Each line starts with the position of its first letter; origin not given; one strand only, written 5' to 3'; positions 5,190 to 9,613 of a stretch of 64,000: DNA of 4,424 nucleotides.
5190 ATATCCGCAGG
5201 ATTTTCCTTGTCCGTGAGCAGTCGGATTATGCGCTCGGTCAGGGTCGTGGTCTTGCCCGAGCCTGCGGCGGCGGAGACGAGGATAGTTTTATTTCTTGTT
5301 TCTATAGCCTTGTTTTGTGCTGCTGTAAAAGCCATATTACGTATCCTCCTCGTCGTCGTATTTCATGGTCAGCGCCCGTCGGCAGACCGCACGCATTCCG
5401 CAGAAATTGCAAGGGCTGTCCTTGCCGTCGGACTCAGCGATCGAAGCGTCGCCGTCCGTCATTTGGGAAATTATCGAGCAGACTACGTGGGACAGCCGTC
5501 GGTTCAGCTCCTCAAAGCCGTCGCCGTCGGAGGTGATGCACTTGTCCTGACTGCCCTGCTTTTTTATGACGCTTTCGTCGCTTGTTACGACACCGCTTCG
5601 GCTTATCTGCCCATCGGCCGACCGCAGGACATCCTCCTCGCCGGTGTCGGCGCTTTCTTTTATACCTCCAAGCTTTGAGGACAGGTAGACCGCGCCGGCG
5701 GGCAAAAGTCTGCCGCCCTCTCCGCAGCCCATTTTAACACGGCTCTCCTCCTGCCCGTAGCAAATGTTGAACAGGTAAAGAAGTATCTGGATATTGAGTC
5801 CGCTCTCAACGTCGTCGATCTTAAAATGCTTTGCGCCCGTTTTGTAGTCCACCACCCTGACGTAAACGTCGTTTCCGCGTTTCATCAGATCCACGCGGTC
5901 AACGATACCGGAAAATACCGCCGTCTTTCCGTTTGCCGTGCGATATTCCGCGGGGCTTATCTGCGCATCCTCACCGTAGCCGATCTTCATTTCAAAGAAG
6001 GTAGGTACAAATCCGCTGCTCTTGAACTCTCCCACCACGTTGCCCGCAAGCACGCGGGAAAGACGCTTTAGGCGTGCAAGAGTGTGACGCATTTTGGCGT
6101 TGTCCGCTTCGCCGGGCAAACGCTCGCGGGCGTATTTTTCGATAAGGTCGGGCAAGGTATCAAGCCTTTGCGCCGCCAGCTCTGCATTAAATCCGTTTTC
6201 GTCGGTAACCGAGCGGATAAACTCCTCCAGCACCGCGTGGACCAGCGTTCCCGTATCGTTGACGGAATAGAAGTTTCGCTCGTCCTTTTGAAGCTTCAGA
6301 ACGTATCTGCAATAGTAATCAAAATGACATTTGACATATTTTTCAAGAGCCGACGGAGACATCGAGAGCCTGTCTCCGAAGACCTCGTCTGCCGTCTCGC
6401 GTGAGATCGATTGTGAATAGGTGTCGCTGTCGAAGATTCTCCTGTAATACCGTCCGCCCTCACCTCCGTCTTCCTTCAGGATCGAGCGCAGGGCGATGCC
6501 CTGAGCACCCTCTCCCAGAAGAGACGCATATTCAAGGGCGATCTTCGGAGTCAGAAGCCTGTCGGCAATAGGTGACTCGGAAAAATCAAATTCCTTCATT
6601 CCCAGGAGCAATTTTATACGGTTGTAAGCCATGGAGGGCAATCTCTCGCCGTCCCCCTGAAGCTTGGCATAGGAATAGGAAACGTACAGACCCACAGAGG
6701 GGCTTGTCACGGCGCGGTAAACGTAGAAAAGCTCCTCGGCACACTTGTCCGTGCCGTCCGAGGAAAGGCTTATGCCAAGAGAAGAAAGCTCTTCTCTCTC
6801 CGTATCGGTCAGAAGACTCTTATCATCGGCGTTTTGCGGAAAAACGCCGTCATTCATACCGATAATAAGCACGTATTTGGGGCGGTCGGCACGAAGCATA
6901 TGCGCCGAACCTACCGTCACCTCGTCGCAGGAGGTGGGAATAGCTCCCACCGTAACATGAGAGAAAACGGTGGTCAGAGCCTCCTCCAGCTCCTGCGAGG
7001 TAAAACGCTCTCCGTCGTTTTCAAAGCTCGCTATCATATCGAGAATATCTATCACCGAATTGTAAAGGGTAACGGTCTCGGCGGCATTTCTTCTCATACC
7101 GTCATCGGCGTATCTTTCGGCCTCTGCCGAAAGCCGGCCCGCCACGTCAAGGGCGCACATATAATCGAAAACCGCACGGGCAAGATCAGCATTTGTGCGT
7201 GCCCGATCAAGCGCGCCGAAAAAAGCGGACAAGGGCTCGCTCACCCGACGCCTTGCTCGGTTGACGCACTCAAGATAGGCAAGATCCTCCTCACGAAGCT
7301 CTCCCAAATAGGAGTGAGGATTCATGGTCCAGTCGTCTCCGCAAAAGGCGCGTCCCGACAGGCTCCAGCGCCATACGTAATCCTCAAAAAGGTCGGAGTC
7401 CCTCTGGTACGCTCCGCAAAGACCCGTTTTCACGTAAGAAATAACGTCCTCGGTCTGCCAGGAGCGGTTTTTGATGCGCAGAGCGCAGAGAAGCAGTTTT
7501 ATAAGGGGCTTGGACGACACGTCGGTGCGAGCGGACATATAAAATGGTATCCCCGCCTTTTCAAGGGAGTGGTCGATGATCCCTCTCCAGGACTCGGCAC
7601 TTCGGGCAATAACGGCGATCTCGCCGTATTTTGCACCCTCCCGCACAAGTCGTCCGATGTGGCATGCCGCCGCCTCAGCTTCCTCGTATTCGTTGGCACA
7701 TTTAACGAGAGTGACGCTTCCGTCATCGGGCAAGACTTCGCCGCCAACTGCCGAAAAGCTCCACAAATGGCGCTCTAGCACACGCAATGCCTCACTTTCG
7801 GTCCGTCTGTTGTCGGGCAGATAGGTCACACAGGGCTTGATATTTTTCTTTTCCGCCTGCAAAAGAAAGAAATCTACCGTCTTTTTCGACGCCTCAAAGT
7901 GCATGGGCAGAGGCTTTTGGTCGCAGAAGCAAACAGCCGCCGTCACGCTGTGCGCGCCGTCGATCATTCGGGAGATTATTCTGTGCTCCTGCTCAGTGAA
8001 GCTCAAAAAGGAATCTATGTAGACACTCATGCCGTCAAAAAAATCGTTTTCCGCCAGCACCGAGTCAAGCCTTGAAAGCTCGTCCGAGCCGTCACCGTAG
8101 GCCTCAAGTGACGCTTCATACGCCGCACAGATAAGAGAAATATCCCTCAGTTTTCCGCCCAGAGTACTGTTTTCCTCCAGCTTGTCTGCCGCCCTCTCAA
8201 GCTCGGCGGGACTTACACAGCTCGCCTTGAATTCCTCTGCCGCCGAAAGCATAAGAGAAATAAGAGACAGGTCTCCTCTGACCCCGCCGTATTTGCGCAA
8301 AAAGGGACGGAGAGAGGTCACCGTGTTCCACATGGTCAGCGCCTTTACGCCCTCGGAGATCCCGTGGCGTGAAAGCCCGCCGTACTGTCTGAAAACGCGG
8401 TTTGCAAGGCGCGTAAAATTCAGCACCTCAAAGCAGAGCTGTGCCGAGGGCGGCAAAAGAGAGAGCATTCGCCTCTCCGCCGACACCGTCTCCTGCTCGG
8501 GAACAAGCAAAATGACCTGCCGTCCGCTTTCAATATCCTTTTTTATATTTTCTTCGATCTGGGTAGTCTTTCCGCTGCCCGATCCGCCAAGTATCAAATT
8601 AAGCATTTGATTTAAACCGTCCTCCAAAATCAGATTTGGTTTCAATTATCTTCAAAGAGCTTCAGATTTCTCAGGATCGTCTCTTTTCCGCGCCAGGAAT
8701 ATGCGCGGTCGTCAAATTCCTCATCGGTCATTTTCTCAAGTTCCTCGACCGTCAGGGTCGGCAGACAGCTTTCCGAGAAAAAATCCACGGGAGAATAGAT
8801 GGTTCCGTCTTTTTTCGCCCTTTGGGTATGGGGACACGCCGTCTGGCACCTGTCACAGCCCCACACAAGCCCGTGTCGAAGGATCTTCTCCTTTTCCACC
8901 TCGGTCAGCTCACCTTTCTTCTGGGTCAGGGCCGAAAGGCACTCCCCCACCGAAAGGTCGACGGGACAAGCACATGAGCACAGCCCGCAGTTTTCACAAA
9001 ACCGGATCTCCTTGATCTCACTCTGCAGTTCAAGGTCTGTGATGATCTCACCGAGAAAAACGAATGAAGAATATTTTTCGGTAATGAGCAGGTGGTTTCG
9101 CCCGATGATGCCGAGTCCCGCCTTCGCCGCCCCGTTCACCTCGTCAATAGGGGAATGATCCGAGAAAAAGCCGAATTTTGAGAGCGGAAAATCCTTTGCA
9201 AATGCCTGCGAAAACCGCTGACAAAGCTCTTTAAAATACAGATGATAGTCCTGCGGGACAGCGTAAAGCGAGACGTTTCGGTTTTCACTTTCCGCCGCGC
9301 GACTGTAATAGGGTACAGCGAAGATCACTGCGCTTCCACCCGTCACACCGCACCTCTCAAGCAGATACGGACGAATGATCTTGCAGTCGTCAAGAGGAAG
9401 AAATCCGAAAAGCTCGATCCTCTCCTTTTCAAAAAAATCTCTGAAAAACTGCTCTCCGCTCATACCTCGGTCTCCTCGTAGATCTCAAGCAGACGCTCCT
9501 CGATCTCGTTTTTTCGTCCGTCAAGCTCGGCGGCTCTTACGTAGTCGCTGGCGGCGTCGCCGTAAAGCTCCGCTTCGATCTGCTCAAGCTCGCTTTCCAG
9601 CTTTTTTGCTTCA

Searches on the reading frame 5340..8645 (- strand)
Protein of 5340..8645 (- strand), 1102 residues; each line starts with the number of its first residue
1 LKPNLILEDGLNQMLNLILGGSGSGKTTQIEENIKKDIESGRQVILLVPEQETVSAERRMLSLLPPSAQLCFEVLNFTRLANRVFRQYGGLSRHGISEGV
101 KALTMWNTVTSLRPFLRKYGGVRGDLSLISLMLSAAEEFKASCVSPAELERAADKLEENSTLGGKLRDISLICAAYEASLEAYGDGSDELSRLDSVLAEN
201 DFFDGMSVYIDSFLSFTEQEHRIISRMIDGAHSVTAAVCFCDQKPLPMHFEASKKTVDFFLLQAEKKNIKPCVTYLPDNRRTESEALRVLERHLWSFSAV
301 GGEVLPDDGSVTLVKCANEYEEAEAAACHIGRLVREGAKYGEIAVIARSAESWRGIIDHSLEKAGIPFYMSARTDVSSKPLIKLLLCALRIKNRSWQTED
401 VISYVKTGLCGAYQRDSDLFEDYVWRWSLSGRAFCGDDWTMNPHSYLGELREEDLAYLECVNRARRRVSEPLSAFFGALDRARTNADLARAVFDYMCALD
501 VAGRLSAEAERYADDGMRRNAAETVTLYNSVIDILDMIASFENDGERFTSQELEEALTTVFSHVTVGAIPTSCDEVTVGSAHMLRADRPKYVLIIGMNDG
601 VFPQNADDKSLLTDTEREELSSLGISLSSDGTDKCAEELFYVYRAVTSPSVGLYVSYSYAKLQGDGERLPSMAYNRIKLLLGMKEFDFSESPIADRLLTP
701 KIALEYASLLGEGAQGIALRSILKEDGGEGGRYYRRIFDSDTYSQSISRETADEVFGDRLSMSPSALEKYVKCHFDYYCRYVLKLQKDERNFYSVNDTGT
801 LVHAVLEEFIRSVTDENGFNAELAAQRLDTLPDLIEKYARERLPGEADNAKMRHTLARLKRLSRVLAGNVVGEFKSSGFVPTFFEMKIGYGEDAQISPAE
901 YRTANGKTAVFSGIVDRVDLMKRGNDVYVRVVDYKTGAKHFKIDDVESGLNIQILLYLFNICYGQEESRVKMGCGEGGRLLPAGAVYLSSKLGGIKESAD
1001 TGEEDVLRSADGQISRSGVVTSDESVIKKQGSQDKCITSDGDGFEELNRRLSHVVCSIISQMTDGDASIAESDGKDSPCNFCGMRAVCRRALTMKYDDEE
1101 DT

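Call 49: search_protein_families(library=pfam, proteins=[window:5340-8645:-], max_evalue=0.00001)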
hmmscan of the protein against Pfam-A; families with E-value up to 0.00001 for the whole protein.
window:5340-8645:- (1102 aa): 3 families
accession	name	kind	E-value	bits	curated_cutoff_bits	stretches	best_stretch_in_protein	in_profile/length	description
PF21445.3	ADDB_N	-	7.5e-52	176.8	26.6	1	17-291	1-290/290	ADDB, N-terminal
PF12705.13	PDDEXK_1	-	1.1e-34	120.9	22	1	761-1089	1-247/247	PD-(D/E)XK nuclease superfamily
PF13361.12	UvrD_C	-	5.5e-08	33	25.6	0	310-392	41-122/350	UvrD-like helicase C-terminal domain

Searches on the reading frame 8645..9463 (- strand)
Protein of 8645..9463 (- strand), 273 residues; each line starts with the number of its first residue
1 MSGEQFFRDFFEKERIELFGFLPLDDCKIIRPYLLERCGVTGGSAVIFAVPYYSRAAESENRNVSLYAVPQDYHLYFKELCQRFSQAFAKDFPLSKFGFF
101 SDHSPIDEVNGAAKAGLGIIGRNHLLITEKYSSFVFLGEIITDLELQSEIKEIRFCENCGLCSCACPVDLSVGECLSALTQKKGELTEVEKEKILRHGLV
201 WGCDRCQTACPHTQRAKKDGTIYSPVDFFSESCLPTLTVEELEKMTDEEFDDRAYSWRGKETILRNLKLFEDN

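Call 80: search_protein_families(library=pfam, proteins=[window:8645-9463:-], max_evalue=0.0001)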
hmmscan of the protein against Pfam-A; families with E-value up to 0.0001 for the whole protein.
window:8645-9463:- (273 aa): 3 families
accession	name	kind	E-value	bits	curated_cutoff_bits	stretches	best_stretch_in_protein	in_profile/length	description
PF08331.15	QueG_DUF1730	-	2e-05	24.8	25.1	1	44-102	13-76/77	Epoxyqueuosine reductase QueG, DUF1730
PF13484.11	Fer4_16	-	3.6e-05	24.9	30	0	156-212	2-65/66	4Fe-4S double cluster binding domain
PF13237.11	Fer4_10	-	6.7e-05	23.2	25.5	0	202-233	11-42/53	4Fe-4S dicluster domain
